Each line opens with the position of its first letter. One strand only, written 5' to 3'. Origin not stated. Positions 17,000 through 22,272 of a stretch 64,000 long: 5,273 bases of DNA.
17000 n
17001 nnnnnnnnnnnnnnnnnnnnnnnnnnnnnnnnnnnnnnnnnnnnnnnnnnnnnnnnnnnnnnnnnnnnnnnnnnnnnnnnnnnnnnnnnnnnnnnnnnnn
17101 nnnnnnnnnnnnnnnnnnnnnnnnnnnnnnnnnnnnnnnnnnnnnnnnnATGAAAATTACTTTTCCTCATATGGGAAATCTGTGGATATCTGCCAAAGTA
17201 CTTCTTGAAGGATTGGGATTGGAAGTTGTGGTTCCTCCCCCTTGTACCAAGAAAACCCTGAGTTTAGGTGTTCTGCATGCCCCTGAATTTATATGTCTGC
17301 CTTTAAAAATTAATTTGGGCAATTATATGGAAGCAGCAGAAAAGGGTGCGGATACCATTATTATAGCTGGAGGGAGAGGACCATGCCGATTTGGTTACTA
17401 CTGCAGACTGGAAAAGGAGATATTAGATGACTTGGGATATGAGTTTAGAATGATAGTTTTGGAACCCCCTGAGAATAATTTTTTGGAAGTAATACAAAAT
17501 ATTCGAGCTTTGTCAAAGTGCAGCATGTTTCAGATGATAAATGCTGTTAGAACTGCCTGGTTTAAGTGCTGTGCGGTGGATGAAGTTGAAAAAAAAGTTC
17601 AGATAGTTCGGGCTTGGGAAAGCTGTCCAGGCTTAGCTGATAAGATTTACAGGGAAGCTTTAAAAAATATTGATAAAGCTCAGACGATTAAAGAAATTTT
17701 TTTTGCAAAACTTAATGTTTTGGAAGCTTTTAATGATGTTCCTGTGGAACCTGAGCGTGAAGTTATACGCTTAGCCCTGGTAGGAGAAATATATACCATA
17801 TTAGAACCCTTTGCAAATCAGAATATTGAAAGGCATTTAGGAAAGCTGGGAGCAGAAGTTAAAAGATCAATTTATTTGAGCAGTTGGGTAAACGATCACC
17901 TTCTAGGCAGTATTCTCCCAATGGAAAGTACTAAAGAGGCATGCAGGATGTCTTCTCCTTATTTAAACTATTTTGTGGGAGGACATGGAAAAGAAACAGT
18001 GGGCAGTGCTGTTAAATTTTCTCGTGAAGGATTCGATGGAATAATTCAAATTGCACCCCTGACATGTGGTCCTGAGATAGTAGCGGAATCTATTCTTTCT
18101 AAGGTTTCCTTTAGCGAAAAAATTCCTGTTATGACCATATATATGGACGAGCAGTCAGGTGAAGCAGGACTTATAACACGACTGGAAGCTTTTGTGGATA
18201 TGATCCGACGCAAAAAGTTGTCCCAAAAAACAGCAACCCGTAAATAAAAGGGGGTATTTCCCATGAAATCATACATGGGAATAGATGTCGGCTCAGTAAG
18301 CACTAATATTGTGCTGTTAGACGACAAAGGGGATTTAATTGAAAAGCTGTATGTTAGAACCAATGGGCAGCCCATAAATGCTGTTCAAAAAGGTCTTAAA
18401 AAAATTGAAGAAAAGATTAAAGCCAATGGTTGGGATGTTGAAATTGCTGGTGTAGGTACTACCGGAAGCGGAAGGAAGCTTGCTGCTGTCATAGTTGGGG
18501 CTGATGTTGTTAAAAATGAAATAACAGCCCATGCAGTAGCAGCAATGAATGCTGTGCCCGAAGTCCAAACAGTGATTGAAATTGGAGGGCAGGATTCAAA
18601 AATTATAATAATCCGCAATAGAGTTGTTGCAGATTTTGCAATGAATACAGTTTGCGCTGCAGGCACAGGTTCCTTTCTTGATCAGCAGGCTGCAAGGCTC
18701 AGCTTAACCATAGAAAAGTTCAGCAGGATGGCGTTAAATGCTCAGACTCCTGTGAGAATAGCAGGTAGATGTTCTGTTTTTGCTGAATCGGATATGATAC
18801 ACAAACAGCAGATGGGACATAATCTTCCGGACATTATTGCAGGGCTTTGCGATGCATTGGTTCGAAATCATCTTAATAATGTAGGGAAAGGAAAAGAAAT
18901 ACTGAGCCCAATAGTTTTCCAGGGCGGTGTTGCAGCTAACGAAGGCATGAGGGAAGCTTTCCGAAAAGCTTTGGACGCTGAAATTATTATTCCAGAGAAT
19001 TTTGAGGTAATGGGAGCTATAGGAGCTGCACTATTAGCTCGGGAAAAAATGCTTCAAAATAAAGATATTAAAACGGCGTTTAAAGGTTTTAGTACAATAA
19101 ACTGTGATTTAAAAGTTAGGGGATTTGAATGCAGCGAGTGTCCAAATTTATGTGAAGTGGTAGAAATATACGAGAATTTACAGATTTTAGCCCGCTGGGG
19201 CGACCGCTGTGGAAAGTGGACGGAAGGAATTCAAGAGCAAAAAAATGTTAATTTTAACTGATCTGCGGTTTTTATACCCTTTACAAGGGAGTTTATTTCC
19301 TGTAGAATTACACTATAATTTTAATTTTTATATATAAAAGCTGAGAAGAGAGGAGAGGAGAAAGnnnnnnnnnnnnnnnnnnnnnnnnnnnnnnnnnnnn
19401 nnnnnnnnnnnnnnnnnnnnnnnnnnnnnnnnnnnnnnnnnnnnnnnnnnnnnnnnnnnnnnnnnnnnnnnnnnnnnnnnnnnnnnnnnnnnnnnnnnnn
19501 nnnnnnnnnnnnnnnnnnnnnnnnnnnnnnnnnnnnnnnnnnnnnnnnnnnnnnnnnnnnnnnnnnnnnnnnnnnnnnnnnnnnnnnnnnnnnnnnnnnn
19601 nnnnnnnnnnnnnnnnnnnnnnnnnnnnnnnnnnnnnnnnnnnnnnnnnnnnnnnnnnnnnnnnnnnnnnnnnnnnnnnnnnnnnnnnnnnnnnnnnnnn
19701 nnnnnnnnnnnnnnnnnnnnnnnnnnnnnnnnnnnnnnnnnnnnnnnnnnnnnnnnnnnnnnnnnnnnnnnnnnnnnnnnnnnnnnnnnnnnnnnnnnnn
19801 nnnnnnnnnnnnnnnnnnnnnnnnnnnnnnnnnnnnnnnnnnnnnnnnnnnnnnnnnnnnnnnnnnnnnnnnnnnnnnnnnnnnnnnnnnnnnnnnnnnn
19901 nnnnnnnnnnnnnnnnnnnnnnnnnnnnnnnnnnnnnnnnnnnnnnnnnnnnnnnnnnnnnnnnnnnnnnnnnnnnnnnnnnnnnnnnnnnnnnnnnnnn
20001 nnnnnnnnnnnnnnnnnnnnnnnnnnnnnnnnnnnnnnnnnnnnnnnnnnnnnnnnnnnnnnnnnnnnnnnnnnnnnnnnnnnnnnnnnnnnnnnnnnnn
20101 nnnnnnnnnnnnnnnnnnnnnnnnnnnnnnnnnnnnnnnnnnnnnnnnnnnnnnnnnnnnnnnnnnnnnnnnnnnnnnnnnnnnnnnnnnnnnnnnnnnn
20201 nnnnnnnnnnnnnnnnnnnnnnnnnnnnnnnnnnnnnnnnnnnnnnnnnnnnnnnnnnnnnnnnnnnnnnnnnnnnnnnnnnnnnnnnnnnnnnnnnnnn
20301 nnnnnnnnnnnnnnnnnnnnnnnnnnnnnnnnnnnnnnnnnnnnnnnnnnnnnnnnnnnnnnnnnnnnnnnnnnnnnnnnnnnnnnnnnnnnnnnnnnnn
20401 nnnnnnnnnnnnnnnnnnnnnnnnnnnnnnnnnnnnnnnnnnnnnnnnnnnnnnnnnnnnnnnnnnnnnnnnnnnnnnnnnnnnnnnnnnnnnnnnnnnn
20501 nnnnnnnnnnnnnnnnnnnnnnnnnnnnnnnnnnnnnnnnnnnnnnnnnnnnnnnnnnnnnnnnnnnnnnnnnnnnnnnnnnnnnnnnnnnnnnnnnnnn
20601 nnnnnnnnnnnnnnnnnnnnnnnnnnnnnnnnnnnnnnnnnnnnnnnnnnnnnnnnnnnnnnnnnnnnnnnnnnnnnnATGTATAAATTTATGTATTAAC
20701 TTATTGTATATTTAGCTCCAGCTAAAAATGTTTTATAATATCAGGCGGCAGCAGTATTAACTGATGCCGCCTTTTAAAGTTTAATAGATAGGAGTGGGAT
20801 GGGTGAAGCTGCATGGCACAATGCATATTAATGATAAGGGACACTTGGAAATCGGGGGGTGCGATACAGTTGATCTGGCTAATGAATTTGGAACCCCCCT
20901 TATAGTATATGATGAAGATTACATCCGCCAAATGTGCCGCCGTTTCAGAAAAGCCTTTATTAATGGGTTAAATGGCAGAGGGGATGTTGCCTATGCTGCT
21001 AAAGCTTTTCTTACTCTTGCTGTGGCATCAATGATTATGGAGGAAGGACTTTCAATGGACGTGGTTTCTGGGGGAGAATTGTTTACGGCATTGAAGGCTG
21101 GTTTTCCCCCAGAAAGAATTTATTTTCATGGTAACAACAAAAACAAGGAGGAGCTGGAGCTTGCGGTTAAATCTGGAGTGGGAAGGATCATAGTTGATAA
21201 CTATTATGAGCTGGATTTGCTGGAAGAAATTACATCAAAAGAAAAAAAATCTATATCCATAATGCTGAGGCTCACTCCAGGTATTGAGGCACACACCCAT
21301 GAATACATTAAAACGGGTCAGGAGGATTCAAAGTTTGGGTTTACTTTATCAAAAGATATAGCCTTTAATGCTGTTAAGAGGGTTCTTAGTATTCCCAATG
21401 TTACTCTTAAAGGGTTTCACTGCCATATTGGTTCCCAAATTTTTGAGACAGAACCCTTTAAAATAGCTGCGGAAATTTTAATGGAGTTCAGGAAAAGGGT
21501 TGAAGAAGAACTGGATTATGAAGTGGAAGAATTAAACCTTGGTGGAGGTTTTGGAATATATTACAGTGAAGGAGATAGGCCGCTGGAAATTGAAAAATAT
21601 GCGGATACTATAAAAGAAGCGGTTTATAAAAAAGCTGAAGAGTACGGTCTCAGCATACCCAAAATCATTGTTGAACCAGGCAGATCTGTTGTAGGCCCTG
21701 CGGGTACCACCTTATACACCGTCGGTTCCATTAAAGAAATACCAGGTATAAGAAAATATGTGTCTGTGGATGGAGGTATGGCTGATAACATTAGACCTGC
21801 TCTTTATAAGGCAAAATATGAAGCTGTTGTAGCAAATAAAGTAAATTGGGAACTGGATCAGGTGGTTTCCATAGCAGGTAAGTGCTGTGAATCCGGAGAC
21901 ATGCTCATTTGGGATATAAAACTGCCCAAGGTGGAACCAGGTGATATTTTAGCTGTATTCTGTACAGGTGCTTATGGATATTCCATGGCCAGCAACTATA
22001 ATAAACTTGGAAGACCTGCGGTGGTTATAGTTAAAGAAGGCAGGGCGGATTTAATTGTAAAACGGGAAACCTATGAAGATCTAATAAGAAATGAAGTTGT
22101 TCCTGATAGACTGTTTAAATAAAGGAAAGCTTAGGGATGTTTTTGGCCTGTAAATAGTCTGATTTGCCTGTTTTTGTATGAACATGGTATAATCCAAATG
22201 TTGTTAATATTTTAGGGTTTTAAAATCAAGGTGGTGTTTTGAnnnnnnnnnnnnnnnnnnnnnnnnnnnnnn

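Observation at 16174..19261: Split CoA-substrate-specific enzyme activase-like system (two DUF2229-like paralogues plus a BadF/HgdC-type ATPase) between spoVAF and trpB2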

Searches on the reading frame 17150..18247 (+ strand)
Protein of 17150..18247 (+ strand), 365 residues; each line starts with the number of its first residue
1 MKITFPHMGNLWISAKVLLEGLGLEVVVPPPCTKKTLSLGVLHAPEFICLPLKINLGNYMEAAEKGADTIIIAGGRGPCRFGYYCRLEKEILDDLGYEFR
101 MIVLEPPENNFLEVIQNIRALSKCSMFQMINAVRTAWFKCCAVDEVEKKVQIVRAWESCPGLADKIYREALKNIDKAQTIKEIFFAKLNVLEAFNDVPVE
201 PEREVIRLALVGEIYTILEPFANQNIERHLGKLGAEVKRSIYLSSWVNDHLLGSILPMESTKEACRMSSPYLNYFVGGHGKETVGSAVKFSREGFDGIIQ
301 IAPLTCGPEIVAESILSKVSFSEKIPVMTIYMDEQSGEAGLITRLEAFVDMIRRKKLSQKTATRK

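Call 3: search_protein_families(library=pfam, proteins=[window:17150-18247:+], max_evalue=0.01)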
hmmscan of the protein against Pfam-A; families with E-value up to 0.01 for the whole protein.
window:17150-18247:+ (365 aa): 2 families
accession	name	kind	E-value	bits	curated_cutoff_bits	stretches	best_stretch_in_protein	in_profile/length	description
PF09989.15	DUF2229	-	5.9e-10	39.6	29.4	1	16-70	18-73/218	CoA enzyme activase uncharacterised domain (DUF2229)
PF06050.19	HGD-D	-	0.00091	19.3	28.4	1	294-352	283-342/342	2-hydroxyglutaryl-CoA dehydratase, D-component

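Call 4: search_protein_families(library=ncbifam, proteins=[window:17150-18247:+], max_evalue=0.01)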
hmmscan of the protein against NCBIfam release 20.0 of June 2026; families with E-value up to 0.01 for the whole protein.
window:17150-18247:+ (365 aa): 0 families

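Call 87: search_solved_structures(query=window:17150-18247:+, max_evalue=1)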
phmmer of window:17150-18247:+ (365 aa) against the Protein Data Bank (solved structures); distinct sequences matched with E-value up to 1: 2.
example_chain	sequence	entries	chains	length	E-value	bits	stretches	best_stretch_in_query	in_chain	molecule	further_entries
4e6k_G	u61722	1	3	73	0.22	13.8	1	131-181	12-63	bacterioferritin-associated ferredoxin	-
3w8i_B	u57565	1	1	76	0.61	12.4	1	141-177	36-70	Serine/threonine-protein kinase MST4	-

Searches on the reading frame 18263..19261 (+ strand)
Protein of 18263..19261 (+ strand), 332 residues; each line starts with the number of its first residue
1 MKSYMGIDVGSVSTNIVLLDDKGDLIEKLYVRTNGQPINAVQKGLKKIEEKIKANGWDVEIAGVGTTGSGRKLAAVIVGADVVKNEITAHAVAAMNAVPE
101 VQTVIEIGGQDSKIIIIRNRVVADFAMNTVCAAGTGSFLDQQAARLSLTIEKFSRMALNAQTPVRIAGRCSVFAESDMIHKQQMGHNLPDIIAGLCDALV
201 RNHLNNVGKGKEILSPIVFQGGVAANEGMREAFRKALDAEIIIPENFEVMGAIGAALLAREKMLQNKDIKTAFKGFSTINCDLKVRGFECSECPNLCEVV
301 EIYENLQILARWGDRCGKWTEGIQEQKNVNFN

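Call 3: search_protein_families(library=pfam, proteins=[window:18263-19261:+], max_evalue=0.01)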
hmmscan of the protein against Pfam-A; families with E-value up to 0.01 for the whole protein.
window:18263-19261:+ (332 aa): 2 families
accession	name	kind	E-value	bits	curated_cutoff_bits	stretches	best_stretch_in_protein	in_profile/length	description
PF01869.26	BcrAD_BadFG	-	9.1e-46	157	31.5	1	6-259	2-271/271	BadF/BadG/BcrA/BcrD ATPase family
PF05378.19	Hydant_A_N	-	0.00041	20.6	25.2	1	5-69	2-67/176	Hydantoinase/oxoprolinase N-terminal region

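Call 4: search_protein_families(library=ncbifam, proteins=[window:18263-19261:+], max_evalue=0.01)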
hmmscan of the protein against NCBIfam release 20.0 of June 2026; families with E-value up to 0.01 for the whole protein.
window:18263-19261:+ (332 aa): 8 families
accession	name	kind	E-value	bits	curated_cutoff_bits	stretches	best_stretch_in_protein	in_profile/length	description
TIGR00241.1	CoA_E_activ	domain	4.5e-53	180.3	125.4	1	5-258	3-248/248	acyl-CoA dehydratase activase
TIGR03286.1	methan_mark_15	hypoth_equivalog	1.5e-34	119.7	455.75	1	5-259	147-401/404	methanogenesis marker 15 protein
TIGR02259.1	benz_CoA_red_A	equivalog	5.4e-30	104.5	578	1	58-238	227-406/432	benzoyl-CoA reductase subunit A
TIGR03192.1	benz_CoA_bzdQ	equivalog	1.4e-19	70.7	380.2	1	5-263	35-290/293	benzoyl-CoA reductase, bzd-type, subunit Q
TIGR02261.1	benz_CoA_red_D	equivalog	2.5e-18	66.2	312.85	1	6-257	5-260/262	benzoyl-CoA reductase subunit D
NF045551.1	GK_Pyrobac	equivalog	5.7e-05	22.6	500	1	4-69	2-58/294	ATP-dependent glucokinase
NF009842.0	PRK13317.1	equivalog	0.0011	18.5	234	0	1-49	1-49/277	type II pantothenate kinase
TIGR01314.1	gntK_FGGY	equivalog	0.0027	16.3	648.55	0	5-29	3-27/505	gluconokinase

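Call 23: search_solved_structures(query=window:18263-19261:+, max_evalue=0.001)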
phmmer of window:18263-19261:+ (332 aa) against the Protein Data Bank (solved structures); distinct sequences matched with E-value up to 0.001: 5.
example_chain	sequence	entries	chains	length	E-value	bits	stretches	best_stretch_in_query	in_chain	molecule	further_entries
9gai_D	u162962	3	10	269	1.5e-35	125.9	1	2-263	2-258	3-methylbenzoyl-CoA reductase alpha subunit MbdQ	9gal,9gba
4eht_A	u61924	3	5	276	2.4e-35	125.2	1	5-270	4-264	Activator of 2-hydroxyisocaproyl-CoA dehydratase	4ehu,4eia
1hux_A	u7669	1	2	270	4.3e-35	124.4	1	5-264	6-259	ACTIVATOR OF (R)-2-HYDROXYGLUTARYL-COA DEHYDRATASE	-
7yyl_E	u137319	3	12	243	5.8e-24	87.8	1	4-261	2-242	Putative CoA-substrate-specific enzyme activase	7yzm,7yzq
9gai_C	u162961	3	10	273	1.6e-18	70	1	5-261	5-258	3-methylbenzoyl-CoA reductase delta subunit MbdP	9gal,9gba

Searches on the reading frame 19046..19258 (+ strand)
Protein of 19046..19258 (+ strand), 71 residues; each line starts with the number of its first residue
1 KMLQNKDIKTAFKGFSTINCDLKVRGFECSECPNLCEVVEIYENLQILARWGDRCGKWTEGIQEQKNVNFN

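Call 86: search_protein_families(library=pfam, proteins=[window:19046-19258:+], max_evalue=10)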
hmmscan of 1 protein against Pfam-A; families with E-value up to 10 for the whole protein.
seq(71 aa): 1 family
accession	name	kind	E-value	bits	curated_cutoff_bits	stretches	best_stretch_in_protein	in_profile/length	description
PF08465.15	Herpes_TK_C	-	0.71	10.1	21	0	2-13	17-28/33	Thymidine kinase from Herpesvirus C-terminal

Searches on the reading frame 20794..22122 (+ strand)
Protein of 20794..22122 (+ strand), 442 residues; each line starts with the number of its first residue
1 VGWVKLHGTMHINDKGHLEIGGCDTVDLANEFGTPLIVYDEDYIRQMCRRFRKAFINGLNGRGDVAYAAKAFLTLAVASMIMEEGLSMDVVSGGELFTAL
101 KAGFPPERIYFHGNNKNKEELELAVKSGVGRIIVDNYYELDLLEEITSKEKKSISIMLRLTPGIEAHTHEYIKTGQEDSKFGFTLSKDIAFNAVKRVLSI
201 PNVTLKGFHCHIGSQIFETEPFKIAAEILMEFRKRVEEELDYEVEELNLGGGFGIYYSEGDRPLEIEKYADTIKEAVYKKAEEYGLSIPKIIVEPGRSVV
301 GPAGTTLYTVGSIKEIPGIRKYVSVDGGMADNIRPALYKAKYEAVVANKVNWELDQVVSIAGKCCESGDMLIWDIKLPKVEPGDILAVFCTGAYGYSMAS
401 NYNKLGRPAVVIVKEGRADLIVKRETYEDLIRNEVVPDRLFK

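Call 3: search_protein_families(library=pfam, proteins=[window:20794-22122:+], max_evalue=0.01)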
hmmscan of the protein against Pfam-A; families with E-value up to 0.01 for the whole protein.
window:20794-22122:+ (442 aa): 2 families
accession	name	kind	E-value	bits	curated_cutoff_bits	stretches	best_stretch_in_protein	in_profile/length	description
PF02784.22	Orn_Arg_deC_N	-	1.7e-63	214.7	23.4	1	43-300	3-246/247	Pyridoxal-dependent decarboxylase, pyridoxal binding domain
PF00278.28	Orn_DAP_Arg_deC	-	4e-18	65.9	23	1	148-392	5-95/95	Pyridoxal-dependent decarboxylase, C-terminal sheet domain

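Call 4: search_protein_families(library=ncbifam, proteins=[window:20794-22122:+], max_evalue=0.01)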
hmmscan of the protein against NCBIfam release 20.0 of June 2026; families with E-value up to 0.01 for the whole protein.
window:20794-22122:+ (442 aa): 8 families
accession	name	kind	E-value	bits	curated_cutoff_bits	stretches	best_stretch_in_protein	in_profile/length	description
TIGR01048.1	lysA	equivalog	3.3e-155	516.7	297.9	1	11-435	2-417/417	diaminopimelate decarboxylase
NF052544.1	OrLyDeCDokD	equivalog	1e-63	215.6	700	1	14-435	22-460/461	ornithine/lysine decarboxylase DokD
NF006515.0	PRK08961.1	equivalog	1.6e-58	198.5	802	1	32-411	501-857/861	bifunctional aspartate kinase/diaminopimelate decarboxylase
TIGR03099.1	dCO2ase_PEP1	hypoth_equivalog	2.2e-57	194.9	478.45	1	14-410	4-393/398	pyridoxal-dependent decarboxylase, exosortase A system-associated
NF041039.1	FslC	exception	3e-25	88.9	500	1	28-417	22-407/418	rhizoferrin biosystnesis N-citrylornithine decarboxylase FslC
NF003763.0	PRK05354.1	equivalog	1.8e-15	56.5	369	1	92-301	131-347/636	biosynthetic arginine decarboxylase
TIGR01273.1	speA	equivalog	1.9e-15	56.4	624.1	1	88-302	119-340/624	arginine decarboxylase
NF006940.0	PRK09422.1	equivalog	0.0014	17.6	344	1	324-433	112-212/338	alcohol dehydrogenase AdhP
